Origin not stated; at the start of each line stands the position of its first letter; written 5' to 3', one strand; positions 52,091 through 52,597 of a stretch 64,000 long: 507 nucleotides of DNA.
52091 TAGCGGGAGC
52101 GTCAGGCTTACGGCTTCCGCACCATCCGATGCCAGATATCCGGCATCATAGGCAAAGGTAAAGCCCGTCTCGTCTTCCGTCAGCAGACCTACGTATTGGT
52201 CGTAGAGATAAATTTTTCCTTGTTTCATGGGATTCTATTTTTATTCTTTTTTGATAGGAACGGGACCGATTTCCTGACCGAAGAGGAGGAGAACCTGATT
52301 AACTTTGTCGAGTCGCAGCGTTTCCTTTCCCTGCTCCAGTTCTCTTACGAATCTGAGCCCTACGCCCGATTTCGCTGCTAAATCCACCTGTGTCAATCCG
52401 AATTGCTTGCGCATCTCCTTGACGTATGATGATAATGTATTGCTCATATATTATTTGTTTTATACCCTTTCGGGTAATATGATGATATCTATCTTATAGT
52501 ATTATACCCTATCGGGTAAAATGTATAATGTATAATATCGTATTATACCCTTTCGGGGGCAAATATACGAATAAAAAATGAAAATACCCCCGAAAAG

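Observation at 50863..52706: Eight copies of a 22-bp imperfect palindrome (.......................) bracket the TA cassette; six form a 42-bp-period array in its promoter region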

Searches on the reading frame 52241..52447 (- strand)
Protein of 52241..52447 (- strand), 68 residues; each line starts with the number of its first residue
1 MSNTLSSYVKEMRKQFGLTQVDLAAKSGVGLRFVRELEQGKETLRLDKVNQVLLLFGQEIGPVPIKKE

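Call 6: search_protein_families(library=pfam, proteins=[window:52241-52447:-])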
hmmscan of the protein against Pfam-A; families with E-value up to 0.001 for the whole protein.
window:52241-52447:- (68 aa): 3 families
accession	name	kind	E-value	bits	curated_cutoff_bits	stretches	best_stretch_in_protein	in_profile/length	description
PF01381.28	HTH_3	-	4.5e-08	33.4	23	1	9-57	1-49/55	Helix-turn-helix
PF12844.13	HTH_19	-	1.5e-05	25.2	30.2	1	9-59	4-54/64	Helix-turn-helix domain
PF13560.12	HTH_31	-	0.00017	22.2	27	1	5-53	2-51/64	Helix-turn-helix domain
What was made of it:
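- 52241..52447 (-): hipB: a 68-aa HTH_3 protein of the Y4mF/couple_hipB family, the presumed repressor that binds the sites. Call 6 (PF01381).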

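Call 11: find_homologous_proteins(query=window:52241-52447:-)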
Query window:52241-52447:- (68 aa): 7998 proteins with E <= 0.001 among 8000 candidates; the best 120 are listed.
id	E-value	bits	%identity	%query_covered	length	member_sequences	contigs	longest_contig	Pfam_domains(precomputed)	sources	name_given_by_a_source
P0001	1.2e-34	134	99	100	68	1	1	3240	PF12844.14,PF01381.29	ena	-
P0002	1.2e-34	134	99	100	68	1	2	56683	PF12844.14,PF01381.29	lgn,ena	-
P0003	1.2e-34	134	99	100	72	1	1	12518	PF12844.14,PF01381.29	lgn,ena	-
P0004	1.3e-34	134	99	100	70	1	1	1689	PF12844.14,PF01381.29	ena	-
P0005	1.6e-34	134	100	100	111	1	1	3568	PF01381.29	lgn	-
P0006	1.7e-34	134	99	100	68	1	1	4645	PF01381.29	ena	-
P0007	2.2e-34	133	99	100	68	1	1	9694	PF12844.14,PF01381.29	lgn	-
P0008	2.2e-34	133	99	100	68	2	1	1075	PF01381.29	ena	-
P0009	2.2e-34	133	100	99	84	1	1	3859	PF12844.14,PF01381.29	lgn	-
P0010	2.3e-34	133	99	100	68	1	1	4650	PF01381.29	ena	-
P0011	2.3e-34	133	97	100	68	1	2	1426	PF12844.14,PF01381.29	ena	-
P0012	2.4e-34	133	99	100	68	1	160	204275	PF12844.14,PF01381.29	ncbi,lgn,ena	-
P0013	2.5e-34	133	100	99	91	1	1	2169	PF01381.29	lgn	-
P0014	2.7e-34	133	100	99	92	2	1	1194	PF01381.29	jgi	jgi:y4mF family transcriptional regulator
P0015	2.8e-34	133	100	99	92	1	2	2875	PF01381.29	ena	-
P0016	3.1e-34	133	97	100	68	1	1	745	PF12844.14,PF01381.29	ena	-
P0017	3.1e-34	133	97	100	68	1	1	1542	PF12844.14,PF01381.29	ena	-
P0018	3.2e-34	133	99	100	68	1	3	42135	PF01381.29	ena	-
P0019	3.2e-34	133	99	100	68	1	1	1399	PF01381.29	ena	-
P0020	3.3e-34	133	99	100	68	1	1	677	PF12844.14,PF01381.29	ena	-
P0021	3.3e-34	133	99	100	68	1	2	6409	PF12844.14,PF01381.29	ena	-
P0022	3.4e-34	133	99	100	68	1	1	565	PF12844.14,PF01381.29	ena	-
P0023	3.4e-34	133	99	100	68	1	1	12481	PF01381.29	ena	-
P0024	4.2e-34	132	97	100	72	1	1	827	PF12844.14,PF01381.29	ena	-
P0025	4.2e-34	132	97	100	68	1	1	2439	PF12844.14,PF01381.29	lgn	-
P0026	4.3e-34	132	100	97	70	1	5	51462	PF12844.14,PF01381.29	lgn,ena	-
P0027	4.3e-34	132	97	100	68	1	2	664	PF01381.29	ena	-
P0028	4.3e-34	132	97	100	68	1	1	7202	PF12844.14,PF01381.29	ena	-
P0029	4.4e-34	132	97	100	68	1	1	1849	PF01381.29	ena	-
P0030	4.4e-34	132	97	100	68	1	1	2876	PF12844.14,PF01381.29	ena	-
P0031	4.5e-34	132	99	100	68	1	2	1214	PF01381.29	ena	-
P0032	4.6e-34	132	99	100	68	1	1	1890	PF01381.29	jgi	jgi:y4mF family transcriptional regulator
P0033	4.7e-34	132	99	99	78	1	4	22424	PF12844.14,PF01381.29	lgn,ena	-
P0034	4.8e-34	132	99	100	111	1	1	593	PF01381.29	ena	-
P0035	5.7e-34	132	97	100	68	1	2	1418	PF12844.14,PF01381.29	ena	-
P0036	5.9e-34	132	97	100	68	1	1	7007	PF01381.29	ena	-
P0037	5.9e-34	132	96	100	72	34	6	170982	PF12844.14,PF01381.29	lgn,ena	-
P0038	6.0e-34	132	98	97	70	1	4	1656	PF12844.14,PF01381.29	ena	-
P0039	6.0e-34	132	97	100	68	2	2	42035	PF01381.29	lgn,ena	-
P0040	6.1e-34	132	97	100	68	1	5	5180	PF01381.29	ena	-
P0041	6.1e-34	132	100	97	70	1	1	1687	PF12844.14,PF01381.29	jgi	jgi:y4mF family transcriptional regulator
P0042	6.3e-34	132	97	100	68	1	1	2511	PF12844.14,PF01381.29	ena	-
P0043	6.3e-34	132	99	100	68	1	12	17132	PF01381.29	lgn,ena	-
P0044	6.4e-34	132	99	100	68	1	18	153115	PF01381.29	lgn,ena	-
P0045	8.2e-34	131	97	100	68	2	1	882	PF12844.14,PF01381.29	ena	-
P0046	8.3e-34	131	97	100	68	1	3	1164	PF01381.29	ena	-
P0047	8.4e-34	131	97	100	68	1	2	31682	PF01381.29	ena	-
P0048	8.4e-34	131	96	100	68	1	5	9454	PF12844.14,PF01381.29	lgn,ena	-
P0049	8.4e-34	131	97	100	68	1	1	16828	PF01381.29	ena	-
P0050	8.5e-34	131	97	100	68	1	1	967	PF01381.29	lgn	-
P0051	8.7e-34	131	97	100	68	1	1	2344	PF01381.29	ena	-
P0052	8.8e-34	131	96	100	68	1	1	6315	PF12844.14,PF01381.29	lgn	-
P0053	9.2e-34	131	99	100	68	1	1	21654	PF01381.29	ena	-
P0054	1.0e-33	131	96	100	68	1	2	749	PF12844.14,PF01381.29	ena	-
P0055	1.2e-33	131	94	100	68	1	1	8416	PF12844.14,PF01381.29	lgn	-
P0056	1.2e-33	131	97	100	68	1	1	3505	PF12844.14,PF01381.29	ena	-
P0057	1.2e-33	131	97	100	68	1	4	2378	PF01381.29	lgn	-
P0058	1.2e-33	131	97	100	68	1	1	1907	PF01381.29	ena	-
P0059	1.2e-33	131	96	100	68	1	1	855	PF01381.29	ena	-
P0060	1.2e-33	131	96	100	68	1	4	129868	PF01381.29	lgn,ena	-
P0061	1.3e-33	131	97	99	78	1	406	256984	PF12844.14,PF01381.29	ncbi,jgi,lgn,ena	-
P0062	1.5e-33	131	97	99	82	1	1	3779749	PF12844.14,PF01381.29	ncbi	ncbi:helix-turn-helix transcriptional regulator [Segatella copri]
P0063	1.5e-33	131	96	100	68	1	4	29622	PF12844.14,PF01381.29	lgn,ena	-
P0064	1.5e-33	131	98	97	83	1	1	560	PF12844.14,PF01381.29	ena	-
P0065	1.6e-33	131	96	100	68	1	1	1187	PF12844.14,PF01381.29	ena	-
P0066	1.6e-33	130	97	100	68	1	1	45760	PF12844.14,PF01381.29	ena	-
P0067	1.6e-33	130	97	100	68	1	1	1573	PF12844.14,PF01381.29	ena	-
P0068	1.6e-33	130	96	100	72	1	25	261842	PF01381.29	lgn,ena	-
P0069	1.6e-33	130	96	100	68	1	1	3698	PF01381.29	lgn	-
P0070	1.7e-33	130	97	100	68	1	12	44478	PF01381.29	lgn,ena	-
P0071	1.7e-33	130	96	100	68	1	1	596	PF01381.29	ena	-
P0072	1.8e-33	130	96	99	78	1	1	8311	PF01381.29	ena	-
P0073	1.8e-33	130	96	100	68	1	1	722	PF12844.14,PF01381.29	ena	-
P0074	1.8e-33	130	97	100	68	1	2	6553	PF01381.29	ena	-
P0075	1.9e-33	130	97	100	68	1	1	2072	PF12844.14,PF01381.29,PF13560.13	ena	-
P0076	2.0e-33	130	97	97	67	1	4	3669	PF12844.14,PF01381.29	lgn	-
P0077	2.1e-33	130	97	100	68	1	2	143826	PF01381.29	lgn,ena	-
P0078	2.2e-33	130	96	100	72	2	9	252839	PF12844.14,PF01381.29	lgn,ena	-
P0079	2.3e-33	130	97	100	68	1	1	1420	PF01381.29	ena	-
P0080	2.3e-33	130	97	100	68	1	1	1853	PF01381.29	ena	-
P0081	2.3e-33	130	96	100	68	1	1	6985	PF01381.29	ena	-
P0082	2.4e-33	130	94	100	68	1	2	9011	PF01381.29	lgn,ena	-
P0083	2.4e-33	130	96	100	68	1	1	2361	PF12844.14,PF01381.29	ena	-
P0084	2.4e-33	130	96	99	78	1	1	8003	PF01381.29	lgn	-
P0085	2.5e-33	130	97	100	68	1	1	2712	PF01381.29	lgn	-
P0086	2.6e-33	130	97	100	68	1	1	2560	PF01381.29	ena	-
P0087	2.7e-33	130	96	100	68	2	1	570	PF01381.29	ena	-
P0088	3.0e-33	130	93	100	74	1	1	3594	PF01381.29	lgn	-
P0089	3.1e-33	130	96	100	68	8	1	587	PF01381.29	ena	-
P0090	3.1e-33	130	94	100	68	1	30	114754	PF12844.14,PF01381.29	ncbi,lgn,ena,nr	nr:helix-turn-helix transcriptional regulator [Prevotella sp.]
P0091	3.2e-33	130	94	100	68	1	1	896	PF01381.29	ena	-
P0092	3.3e-33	130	97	100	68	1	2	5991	PF01381.29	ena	-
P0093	3.4e-33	129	96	100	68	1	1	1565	PF01381.29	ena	-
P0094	3.4e-33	129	98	97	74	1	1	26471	PF12844.14,PF01381.29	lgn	-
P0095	3.8e-33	129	97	99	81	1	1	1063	PF01381.29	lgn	-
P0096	4.1e-33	129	91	100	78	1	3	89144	PF01381.29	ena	-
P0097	4.3e-33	129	93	100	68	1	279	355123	PF12844.14,PF01381.29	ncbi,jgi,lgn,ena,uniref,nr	ncbi:helix-turn-helix transcriptional regulator [Prevotella copri]|jgi:transcriptional regulator, y4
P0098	4.3e-33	129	97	100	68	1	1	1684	PF01381.29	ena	-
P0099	4.5e-33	129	94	100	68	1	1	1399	PF01381.29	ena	-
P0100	4.7e-33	129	96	99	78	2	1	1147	PF01381.29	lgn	-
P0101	4.8e-33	129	96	100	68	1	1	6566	PF12844.14,PF01381.29,PF13560.13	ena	-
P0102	5.0e-33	129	96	100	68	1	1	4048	PF01381.29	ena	-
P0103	5.0e-33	129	97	100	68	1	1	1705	PF01381.29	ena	-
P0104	5.2e-33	129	94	100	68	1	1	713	PF01381.29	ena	-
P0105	5.2e-33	129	96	100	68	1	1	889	PF01381.29,PF13560.13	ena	-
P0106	5.6e-33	129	96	100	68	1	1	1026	PF01381.29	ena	-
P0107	5.6e-33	129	94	100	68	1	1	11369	PF12844.14,PF01381.29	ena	-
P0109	6.2e-33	129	96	100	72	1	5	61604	PF12844.14,PF01381.29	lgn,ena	-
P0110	6.3e-33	129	96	100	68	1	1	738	PF01381.29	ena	-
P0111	6.3e-33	129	96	100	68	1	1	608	PF01381.29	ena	-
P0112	6.4e-33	129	94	100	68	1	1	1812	PF01381.29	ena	-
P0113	6.6e-33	129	96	99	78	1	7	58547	PF12844.14,PF01381.29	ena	-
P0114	6.7e-33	129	96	99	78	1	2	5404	PF12844.14,PF01381.29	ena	-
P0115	7.3e-33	128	90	100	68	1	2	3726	PF01381.29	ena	-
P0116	7.6e-33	128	97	100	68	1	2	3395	PF12844.14,PF01381.29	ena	-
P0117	8.1e-33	128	97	96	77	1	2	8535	PF12844.14,PF01381.29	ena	-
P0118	8.8e-33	128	96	100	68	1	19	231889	PF01381.29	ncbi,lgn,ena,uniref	ncbi:helix-turn-helix transcriptional regulator [Segatella copri]|uniref:helix-turn-helix transcript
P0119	8.9e-33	128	96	100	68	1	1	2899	PF01381.29,PF13560.13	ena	-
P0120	9.0e-33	128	96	100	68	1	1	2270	PF01381.29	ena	-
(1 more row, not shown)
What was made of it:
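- Tried and rejected: It was saturated by relatives more than 90% identical (call 11).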

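Call 13: find_encoding_contigs(protein=window:52241-52447:-, flank=6000, max_places=10)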
Protein window:52241-52447:- (68 aa): 26 contigs read that carry it; 10 places shown.
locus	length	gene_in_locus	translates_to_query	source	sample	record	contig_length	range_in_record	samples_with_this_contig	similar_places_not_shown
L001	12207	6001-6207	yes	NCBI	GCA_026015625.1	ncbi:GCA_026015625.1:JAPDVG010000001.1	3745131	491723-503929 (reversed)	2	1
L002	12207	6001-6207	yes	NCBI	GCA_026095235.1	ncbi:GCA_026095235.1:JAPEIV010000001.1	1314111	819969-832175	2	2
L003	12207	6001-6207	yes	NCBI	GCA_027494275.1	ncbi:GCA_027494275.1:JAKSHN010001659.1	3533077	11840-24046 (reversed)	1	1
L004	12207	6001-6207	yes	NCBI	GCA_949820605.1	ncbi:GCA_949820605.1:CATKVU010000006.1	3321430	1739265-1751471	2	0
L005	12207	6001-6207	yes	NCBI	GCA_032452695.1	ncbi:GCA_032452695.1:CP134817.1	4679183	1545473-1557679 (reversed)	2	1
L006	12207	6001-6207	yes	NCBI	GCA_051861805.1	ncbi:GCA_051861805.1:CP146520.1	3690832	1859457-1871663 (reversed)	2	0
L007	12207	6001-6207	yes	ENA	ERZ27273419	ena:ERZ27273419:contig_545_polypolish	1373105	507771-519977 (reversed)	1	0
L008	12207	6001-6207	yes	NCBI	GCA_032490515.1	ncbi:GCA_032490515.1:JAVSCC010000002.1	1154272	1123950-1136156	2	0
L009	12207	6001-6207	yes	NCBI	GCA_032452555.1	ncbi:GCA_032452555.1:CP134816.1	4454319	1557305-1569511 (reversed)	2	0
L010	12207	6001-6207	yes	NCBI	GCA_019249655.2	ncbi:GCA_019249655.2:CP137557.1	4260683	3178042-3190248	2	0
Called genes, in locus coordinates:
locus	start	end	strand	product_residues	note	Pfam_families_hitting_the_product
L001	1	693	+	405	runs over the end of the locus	PF13609:Porin_4 (faint), PF07396:Porin_O_P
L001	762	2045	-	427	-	PF11276:DUF3078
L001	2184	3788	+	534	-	PF06418:CTP_synth_N, PF00117:GATase, PF07722:Peptidase_C26 (weak)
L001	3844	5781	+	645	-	PF14849:YidC_periplas, PF02096:60KD_IMP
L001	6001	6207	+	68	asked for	PF12844:HTH_19 (weak), PF01381:HTH_3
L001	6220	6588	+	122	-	PF13657:Couple_hipA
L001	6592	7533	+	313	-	PF07804:HipA_C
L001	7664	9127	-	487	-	PF08903:DUF1846, PF20921:DUF1846_C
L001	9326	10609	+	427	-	PF01053:Cys_Met_Meta_PP, PF00266:Aminotran_5 (weak)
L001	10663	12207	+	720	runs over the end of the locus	PF02129:Peptidase_S15 (faint), PF26549:Tricorn_N (faint), PF26550:Tricorn_2nd (faint), PF00930:DPPIV_N (faint), PF00756:Esterase (weak), PF00561:Abhydrolase_1 (weak), PF00326:Peptidase_S9, PF01738:DLH (weak), +3 more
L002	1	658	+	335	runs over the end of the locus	PF01548:DEDD_Tnp_IS110, PF02371:Transposase_20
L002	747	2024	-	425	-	PF11276:DUF3078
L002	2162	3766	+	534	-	PF06418:CTP_synth_N, PF00117:GATase, PF07722:Peptidase_C26 (weak)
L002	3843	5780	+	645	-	PF14849:YidC_periplas, PF02096:60KD_IMP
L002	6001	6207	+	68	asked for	PF12844:HTH_19 (weak), PF01381:HTH_3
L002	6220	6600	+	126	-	PF13657:Couple_hipA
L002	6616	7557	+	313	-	PF07804:HipA_C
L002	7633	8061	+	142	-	PF00581:Rhodanese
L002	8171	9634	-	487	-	PF08903:DUF1846, PF20921:DUF1846_C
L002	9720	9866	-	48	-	-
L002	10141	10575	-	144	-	PF12833:HTH_18, PF00165:HTH_AraC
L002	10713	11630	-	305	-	PF01609:DDE_Tnp_1, PF13612:DDE_Tnp_1_3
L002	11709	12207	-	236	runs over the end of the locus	-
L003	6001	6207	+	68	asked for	PF12844:HTH_19 (weak), PF01381:HTH_3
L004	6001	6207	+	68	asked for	PF12844:HTH_19 (weak), PF01381:HTH_3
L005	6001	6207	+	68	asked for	PF12844:HTH_19 (weak), PF01381:HTH_3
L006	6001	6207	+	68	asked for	PF12844:HTH_19 (weak), PF01381:HTH_3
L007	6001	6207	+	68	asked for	PF12844:HTH_19 (weak), PF01381:HTH_3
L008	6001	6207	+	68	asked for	PF12844:HTH_19 (weak), PF01381:HTH_3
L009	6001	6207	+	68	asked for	PF12844:HTH_19 (weak), PF01381:HTH_3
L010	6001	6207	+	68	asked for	PF12844:HTH_19 (weak), PF01381:HTH_3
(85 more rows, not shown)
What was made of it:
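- The locus is chromosomal, between yidC/CTP synthase and DUF1846, in all strains (call 13).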

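Call 29: find_related_loci(query=A1, collection=metagenome_contigs, flank=3000)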
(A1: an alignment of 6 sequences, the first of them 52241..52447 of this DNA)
Query A1 (68 aa) in metagenome_contigs; peptide patterns used: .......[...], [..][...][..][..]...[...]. (x = any residue, [..] = any of these).
600 stretches matched a pattern (row limit reached: there are more); 557 encode a relative of the query (tblastn E <= 1e-3); the best 80 are kept; 80 distinct loci.
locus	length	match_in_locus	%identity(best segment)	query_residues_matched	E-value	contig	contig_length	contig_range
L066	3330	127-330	100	1-68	3e-41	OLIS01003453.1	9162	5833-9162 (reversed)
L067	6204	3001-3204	100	1-68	3e-41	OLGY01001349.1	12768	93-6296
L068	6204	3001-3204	100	1-68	3e-41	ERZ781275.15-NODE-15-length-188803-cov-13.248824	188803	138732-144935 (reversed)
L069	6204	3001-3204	100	1-68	3e-41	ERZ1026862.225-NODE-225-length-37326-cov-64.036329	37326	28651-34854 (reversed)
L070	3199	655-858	100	1-68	3e-41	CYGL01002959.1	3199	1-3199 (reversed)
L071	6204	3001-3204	100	1-68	3e-41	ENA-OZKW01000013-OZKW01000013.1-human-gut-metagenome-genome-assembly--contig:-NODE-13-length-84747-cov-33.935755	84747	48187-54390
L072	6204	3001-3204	100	1-68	3e-41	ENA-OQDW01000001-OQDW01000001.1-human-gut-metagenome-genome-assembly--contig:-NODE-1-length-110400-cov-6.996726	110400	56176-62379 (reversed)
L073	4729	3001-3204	100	1-68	3e-41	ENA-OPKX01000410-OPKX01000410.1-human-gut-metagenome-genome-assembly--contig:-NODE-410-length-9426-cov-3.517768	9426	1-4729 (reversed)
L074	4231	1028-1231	99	1-68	8e-41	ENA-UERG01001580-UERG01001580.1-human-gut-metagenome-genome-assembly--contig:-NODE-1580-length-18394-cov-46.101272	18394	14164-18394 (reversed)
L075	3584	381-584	99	1-68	2e-40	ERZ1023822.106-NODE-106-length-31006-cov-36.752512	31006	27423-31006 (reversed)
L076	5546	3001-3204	97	1-68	2e-40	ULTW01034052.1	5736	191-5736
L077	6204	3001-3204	99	1-68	2e-40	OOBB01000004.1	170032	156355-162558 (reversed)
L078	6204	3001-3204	97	1-68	1e-40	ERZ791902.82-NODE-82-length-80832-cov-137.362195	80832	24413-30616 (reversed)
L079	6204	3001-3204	97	1-68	5e-40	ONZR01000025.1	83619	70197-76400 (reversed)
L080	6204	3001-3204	97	1-68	5e-40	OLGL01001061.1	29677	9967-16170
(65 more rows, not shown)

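Call 41: search_protein_families(library=ncbifam, proteins=[window:52241-52447:-])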
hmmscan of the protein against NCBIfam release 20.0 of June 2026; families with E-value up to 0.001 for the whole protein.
window:52241-52447:- (68 aa): 4 families
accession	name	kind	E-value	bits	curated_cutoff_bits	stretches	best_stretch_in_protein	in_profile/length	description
TIGR03070.1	couple_hipB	subfamily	9.6e-24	83.1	71.65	1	4-59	2-57/58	type II toxin-antitoxin system Y4mF family antitoxin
NF006015.0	PRK08154.1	subfamily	4.2e-05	22.8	204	1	3-42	29-68/314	anaerobic benzoate catabolism transcriptional regulator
NF041951.1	phage_RstR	subfamily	0.0001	22.5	80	1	6-51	4-49/108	RstR family transcriptional repressor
NF047948.1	male_kill_WMK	equivalog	0.00042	19.9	300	1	8-52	166-210/300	WO male-killing family protein Wmk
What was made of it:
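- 52241..52447 (-): Call 41: TIGR03070 at 83.1 bits against a cut-off of 71.65.
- On HipB operator array of a HipBST(Lp)-type toxin-antitoxin operon: TIGR03070 couple_hipB at 83.1 bits against a cut-off of 71.65 (call 41).
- Gene context. hipB, hipS and hipT are assigned by Pfam and NCBIfam (calls 6, 41).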

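Call 47: search_solved_structures(query=window:52241-52447:-, max_evalue=0.01, show_alignments=3)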
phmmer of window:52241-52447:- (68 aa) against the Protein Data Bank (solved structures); distinct sequences matched with E-value up to 0.01: 11.
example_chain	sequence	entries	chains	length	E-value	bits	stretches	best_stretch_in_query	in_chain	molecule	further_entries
8ezt_A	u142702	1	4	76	2.7e-06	30.8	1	6-56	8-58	HipB(Lp)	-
8tac_A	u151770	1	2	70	0.00016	25.2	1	5-45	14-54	DBP48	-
6af3_B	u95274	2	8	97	0.00023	24.8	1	6-67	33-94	HigA antitoxin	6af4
1r63_A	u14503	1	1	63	0.0023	21.6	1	5-42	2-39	REPRESSOR PROTEIN FROM BACTERIOPHAGE 434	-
4i6u_A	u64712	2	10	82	0.0029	21.3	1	5-62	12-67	Regulatory protein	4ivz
1per_L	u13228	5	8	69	0.003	21.2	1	5-42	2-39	PROTEIN (434 REPRESSOR) | 434 REPRESSOR | REPRESSOR PROTEIN CI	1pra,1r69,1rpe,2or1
4i6t_A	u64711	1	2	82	0.008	19.9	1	5-62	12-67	Regulatory protein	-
3clc_A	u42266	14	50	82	0.008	19.9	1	5-62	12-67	Regulatory protein | R-M CONTROLLER PROTEIN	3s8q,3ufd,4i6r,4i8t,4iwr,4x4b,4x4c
8bny_A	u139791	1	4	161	0.0086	19.8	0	5-43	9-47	Immunity repressor protein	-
9k3w_A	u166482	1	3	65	0.0091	19.7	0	8-60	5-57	Transcriptional regulator, PbsX family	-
3fya_A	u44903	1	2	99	0.0097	19.7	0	5-62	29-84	Regulatory protein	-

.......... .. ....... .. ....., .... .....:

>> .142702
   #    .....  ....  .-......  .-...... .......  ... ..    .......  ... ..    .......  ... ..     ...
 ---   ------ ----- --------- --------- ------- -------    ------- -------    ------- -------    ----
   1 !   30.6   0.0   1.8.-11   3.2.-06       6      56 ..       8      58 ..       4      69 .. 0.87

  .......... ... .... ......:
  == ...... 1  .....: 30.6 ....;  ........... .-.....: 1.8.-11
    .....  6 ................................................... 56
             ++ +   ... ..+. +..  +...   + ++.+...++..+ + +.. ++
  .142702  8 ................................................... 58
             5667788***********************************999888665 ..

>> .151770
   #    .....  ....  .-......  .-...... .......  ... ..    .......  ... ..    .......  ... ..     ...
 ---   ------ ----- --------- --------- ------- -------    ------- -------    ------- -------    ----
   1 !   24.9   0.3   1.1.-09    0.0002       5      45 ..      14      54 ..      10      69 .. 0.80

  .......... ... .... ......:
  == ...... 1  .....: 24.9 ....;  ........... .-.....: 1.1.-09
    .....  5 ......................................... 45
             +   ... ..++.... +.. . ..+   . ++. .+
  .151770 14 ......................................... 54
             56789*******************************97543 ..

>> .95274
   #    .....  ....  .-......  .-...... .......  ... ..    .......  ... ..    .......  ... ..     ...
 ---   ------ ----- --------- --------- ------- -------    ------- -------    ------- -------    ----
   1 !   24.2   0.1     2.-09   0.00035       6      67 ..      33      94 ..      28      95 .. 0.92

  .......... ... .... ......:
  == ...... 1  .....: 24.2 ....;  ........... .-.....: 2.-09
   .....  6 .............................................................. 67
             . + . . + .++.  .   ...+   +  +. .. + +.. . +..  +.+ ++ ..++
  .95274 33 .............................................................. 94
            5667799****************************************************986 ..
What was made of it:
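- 52241..52447 (-): Call 47: best solved relative is HipB(Lp) 8ezt, E 2.7e-6.
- On HipB operator array of a HipBST(Lp)-type toxin-antitoxin operon: Best PDB hit is HipB(Lp) 8ezt (call 47).
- Legionella HipB has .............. and a different half-site (call 47).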
